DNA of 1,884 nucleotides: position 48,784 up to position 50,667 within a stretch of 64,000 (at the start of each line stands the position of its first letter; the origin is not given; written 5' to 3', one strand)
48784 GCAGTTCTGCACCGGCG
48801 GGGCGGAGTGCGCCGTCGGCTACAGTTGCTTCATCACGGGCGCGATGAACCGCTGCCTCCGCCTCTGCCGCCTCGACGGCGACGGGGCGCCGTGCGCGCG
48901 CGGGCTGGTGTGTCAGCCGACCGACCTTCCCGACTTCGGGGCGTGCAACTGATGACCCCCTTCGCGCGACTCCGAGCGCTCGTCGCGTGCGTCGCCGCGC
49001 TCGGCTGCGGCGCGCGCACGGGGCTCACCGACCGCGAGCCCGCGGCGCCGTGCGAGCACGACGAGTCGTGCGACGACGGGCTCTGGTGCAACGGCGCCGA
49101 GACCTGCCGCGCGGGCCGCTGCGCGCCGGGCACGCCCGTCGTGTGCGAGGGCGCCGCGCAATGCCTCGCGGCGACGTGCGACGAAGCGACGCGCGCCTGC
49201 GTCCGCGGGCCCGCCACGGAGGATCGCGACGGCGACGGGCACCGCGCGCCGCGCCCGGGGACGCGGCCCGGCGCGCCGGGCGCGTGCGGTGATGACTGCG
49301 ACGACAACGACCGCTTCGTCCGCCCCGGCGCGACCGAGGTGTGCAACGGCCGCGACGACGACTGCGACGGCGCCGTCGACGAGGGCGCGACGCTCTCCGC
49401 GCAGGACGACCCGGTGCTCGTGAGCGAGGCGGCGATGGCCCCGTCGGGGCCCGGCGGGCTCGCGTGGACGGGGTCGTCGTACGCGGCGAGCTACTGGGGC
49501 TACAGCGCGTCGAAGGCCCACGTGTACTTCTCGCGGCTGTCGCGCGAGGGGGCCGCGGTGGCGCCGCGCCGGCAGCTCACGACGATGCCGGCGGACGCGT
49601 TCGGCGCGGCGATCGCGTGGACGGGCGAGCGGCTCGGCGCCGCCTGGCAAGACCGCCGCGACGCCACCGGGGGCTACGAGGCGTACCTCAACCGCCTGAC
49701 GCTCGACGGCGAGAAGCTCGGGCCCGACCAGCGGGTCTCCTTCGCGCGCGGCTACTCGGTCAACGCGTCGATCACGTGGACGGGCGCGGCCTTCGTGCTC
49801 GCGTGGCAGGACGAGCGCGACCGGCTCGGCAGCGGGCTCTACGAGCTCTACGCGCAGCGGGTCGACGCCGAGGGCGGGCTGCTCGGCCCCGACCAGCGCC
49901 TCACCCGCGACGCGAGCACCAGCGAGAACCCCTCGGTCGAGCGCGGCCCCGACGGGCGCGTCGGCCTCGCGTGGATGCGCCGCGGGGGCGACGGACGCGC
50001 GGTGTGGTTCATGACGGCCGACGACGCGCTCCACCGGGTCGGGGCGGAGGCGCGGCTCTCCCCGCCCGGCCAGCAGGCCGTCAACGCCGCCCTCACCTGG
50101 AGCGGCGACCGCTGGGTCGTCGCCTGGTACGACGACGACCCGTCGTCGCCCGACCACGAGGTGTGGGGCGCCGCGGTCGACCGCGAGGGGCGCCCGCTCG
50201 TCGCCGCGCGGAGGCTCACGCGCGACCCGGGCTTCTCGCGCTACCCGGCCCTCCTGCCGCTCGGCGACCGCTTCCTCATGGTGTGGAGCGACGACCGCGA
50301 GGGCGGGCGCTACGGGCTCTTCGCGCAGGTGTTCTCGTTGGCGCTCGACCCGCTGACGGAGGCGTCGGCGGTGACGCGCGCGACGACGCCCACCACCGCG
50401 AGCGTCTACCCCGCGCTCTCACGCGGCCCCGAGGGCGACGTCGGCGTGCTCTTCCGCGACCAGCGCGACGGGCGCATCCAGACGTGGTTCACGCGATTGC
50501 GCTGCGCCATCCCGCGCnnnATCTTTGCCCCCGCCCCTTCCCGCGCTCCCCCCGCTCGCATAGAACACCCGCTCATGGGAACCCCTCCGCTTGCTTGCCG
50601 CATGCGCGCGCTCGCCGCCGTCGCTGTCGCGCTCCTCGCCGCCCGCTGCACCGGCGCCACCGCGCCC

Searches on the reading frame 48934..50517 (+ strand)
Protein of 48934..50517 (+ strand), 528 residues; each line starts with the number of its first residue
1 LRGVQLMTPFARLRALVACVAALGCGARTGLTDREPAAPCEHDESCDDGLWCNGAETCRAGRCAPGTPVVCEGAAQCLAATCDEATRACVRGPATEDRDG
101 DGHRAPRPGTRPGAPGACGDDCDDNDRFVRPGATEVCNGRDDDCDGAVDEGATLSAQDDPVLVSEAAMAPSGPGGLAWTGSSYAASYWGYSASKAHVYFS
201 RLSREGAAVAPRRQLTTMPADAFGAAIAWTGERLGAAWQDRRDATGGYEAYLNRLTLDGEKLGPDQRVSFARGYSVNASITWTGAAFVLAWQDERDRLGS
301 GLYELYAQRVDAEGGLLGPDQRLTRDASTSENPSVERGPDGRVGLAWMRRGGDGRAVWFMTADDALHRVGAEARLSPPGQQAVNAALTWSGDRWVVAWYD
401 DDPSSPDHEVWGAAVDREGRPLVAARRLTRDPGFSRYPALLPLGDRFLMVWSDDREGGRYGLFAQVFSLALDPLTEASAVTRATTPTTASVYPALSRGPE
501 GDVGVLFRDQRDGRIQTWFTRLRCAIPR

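Call 59: search_protein_families(library=pfam, proteins=[window:48934-50517:+], max_evalue=0.0001)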
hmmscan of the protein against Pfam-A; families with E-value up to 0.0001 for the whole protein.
window:48934-50517:+ (528 aa): 1 family
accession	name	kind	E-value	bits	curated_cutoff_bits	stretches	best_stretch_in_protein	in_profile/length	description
PF11617.13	Cu-binding_MopE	-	1.1e-10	42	27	1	121-150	1-30/30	Putative metal-binding motif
